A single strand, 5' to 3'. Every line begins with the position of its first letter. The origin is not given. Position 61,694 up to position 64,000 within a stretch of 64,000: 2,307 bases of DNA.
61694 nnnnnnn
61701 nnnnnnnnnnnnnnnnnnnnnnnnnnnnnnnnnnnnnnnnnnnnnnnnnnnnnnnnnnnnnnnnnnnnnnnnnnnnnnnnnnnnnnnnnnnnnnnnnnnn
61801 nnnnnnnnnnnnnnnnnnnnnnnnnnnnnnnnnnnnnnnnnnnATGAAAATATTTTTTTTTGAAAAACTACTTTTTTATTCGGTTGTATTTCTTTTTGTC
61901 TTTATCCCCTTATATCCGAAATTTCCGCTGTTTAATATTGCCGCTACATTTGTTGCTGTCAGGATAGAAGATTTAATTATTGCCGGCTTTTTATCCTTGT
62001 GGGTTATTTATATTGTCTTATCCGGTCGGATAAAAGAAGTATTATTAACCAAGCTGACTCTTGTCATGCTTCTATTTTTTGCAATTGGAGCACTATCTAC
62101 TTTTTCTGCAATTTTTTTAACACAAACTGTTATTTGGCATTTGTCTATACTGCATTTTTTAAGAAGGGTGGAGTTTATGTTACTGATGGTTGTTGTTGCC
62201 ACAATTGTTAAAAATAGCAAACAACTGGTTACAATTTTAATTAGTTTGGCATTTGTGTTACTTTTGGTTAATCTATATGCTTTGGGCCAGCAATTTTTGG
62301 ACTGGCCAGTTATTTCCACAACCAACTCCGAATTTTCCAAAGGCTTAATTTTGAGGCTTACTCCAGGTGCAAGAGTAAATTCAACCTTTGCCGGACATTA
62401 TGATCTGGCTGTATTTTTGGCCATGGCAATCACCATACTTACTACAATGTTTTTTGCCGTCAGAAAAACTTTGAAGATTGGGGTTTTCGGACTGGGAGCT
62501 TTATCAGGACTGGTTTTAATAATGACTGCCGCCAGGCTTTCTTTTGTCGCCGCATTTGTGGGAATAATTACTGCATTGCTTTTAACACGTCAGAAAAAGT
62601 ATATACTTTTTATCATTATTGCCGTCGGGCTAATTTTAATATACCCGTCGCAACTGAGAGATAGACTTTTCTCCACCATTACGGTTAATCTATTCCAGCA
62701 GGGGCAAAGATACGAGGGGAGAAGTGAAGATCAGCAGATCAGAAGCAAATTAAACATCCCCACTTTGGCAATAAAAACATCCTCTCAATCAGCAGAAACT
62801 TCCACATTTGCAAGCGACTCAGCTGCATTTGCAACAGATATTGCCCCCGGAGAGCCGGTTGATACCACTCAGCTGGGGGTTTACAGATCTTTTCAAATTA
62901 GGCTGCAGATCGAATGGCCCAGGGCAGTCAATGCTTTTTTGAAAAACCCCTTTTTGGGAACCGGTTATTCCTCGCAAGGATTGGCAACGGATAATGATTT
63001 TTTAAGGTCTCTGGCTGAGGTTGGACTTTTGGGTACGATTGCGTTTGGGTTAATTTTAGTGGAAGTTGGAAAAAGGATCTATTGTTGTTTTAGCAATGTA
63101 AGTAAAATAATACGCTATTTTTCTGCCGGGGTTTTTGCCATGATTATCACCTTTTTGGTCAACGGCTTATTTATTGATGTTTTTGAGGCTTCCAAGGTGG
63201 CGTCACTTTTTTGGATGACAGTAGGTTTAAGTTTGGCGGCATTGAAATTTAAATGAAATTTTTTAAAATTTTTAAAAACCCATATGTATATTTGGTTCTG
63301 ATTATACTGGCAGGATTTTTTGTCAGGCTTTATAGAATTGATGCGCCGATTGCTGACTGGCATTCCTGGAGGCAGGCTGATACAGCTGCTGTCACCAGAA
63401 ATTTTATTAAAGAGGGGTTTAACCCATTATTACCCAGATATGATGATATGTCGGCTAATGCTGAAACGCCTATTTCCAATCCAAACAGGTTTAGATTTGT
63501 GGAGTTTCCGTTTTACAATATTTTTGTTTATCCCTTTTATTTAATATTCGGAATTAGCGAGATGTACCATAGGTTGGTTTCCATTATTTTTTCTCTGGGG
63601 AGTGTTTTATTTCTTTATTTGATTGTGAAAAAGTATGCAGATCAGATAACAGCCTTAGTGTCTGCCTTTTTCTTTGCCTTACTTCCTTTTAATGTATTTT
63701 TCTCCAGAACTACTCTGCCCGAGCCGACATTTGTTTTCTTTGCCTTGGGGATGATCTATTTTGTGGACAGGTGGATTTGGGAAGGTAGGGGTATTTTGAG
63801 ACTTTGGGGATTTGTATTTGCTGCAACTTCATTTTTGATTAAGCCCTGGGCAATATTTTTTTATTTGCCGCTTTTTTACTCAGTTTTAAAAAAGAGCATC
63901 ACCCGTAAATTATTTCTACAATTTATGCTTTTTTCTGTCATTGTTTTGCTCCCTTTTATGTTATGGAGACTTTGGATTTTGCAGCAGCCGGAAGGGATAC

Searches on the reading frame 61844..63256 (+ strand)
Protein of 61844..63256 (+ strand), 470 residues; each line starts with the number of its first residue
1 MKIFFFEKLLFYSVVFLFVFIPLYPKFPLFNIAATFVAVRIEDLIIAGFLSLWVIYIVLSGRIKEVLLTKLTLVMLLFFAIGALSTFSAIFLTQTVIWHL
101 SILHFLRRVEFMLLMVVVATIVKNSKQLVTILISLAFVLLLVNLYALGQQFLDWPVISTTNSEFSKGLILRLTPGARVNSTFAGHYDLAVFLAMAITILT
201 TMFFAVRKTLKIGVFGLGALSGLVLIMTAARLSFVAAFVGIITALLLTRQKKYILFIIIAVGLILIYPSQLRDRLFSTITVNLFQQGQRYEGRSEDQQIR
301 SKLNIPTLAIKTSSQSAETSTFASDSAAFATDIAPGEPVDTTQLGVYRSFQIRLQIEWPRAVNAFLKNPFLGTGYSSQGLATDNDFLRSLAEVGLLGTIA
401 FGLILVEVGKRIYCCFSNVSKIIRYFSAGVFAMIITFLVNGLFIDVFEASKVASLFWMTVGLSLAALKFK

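Call 16: search_protein_families(library=pfam, proteins=[window:61844-63256:+], max_evalue=0.001)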
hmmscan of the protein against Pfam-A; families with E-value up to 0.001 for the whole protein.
window:61844-63256:+ (470 aa): 1 family
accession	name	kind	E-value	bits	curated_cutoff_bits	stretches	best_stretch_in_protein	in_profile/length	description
PF04932.20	Wzy_C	-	1.2e-10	41.8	31.7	1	219-401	4-148/149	O-Antigen ligase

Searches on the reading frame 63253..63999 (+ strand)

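Call 71: search_protein_families(library=pfam, proteins=[window:63253-63999:+], max_evalue=0.01)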
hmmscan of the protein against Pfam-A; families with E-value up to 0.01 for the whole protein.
window:63253-63999:+ (249 aa): 2 families
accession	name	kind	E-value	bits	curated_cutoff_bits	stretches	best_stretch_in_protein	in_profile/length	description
PF13231.12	PMT_2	-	1.3e-13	51.9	26.1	1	86-238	4-160/160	Dolichyl-phosphate-mannose-protein mannosyltransferase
PF02366.24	PMT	-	3.8e-05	23.8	22.7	1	94-233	73-215/245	Dolichyl-phosphate-mannose-protein mannosyltransferase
